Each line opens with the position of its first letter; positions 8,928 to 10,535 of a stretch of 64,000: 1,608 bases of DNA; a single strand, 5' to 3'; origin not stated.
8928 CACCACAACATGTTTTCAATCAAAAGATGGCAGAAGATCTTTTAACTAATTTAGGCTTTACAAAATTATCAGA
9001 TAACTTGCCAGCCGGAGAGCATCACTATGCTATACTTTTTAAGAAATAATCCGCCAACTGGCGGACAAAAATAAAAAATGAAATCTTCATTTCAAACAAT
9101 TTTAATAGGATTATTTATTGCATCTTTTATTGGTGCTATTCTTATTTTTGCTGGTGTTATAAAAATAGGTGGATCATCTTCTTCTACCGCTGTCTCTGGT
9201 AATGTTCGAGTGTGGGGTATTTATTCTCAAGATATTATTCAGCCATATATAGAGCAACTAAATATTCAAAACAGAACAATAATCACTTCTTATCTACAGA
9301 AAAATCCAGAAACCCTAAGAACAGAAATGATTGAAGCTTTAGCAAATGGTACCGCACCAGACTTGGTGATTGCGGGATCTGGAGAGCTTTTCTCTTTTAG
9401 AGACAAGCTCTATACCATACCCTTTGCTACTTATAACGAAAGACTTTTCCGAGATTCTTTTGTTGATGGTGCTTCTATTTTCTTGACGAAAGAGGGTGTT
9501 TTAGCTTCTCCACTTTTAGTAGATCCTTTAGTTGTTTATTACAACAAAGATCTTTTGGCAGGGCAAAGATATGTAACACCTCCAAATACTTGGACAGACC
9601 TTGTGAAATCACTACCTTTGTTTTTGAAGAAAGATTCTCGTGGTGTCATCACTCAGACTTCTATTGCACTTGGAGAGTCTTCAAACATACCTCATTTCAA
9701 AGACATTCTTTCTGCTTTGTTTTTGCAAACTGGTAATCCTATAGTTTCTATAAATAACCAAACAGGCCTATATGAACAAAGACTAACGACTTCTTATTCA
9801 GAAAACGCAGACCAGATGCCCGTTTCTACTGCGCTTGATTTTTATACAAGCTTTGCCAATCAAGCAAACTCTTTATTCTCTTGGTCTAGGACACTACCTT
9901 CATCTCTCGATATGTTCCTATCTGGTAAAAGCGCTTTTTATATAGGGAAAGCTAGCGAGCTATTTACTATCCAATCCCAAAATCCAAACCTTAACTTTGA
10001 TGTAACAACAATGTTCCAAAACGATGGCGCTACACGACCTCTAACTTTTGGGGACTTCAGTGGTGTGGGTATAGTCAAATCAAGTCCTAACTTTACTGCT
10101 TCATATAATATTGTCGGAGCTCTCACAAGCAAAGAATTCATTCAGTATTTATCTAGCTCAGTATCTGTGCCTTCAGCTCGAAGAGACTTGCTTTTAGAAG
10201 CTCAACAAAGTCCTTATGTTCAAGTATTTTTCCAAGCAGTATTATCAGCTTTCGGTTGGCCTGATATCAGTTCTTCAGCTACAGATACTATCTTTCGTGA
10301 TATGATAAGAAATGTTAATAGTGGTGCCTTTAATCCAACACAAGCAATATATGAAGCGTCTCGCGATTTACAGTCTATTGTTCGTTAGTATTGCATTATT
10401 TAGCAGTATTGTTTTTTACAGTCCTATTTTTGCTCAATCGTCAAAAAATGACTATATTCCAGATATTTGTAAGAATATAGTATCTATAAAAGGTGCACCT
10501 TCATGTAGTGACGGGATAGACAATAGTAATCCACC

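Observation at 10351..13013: Tandem array of five divergent TrbC/VirB2-like pilin paralogs with hypervariable N-terminal regions and no T4SS machinery in view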

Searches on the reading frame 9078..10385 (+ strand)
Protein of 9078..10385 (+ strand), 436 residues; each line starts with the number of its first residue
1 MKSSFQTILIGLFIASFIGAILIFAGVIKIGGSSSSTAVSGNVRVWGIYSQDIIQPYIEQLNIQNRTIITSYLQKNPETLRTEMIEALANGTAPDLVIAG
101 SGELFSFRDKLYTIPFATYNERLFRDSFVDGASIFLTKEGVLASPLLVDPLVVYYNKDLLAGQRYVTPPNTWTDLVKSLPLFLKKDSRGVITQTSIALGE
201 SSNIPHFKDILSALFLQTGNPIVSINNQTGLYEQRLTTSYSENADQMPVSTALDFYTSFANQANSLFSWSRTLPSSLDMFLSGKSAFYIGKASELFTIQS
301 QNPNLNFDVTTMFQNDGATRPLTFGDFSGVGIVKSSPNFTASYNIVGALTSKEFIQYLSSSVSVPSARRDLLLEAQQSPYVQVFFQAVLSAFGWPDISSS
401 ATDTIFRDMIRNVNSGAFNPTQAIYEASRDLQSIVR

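Call 3: search_protein_families(library=pfam, proteins=[window:9078-10385:+], max_evalue=1)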
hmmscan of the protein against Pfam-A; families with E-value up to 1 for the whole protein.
window:9078-10385:+ (436 aa): 3 families
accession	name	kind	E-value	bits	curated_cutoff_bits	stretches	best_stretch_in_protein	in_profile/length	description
PF13416.11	SBP_bac_8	-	2.6e-11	44.3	27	1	74-369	18-263/279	Bacterial extracellular solute-binding protein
PF01547.30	SBP_bac_1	-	5.5e-09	36.9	26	1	83-360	39-302/307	Bacterial extracellular solute-binding protein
PF23725.1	Dredd_N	-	0.087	13.1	27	1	51-89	36-76/100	Caspase-8, N-terminal domain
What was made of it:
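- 9078..10388 (+): Membrane-anchored, sugar-type solute-binding-like protein (436 aa). It lies immediately upstream of the array, and its last 38 nt overlap the P1 start codon. It is probably co-transcribed and translationally coupled with the pilin genes. Pfam SBP_bac_8 at 44.3 bits and SBP_bac_1 at 36.9 bits, both above cut-off (call 3).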

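Call 4: search_protein_families(library=ncbifam, proteins=[window:9078-10385:+], max_evalue=1)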
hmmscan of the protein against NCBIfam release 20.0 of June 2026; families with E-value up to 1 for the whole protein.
window:9078-10385:+ (436 aa): 1 family
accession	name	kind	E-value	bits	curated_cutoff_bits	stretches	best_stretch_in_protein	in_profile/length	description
NF007011.0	PRK09474.1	equivalog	0.055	12.3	291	1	75-187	64-169/396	maltose/maltodextrin ABC transporter substrate-binding protein MalE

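Call 66: search_solved_structures(query=window:9078-10385:+, max_evalue=0.01)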
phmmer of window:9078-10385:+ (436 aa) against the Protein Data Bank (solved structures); distinct sequences matched with E-value up to 0.01: 5.
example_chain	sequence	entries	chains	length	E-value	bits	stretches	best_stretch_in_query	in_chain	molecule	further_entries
4r9f_A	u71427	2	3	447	1.8e-08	37.3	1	84-318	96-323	MBP1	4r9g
4qrz_A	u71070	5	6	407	2.6e-05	26.9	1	56-178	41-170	ABC-TYPE SUGAR TRANSPORTER | ABC transporter, substrate binding protein (Sugar)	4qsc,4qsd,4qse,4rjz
1eu8_A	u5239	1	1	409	0.00032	23.2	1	78-178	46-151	TREHALOSE/MALTOSE BINDING PROTEIN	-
9vus_A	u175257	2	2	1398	0.0014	21.1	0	75-179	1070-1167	Soluble cytochrome b562,2-oxoglutarate receptor 1,Soluble cytochrome b562,2-oxoglutarate r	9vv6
5u2p_A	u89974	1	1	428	0.0035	19.8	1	81-207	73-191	Sugar ABC transporter substrate-binding protein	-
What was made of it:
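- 9078..10388 (+): The nearest solved relatives are carbohydrate-binding proteins, best 4r9f MBP1 at E 1.8e-8 (call 66).
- On Bacterial extracellular solute-binding protein (upstream gene): The nearest solved structures are sugar-binding proteins (call 66).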
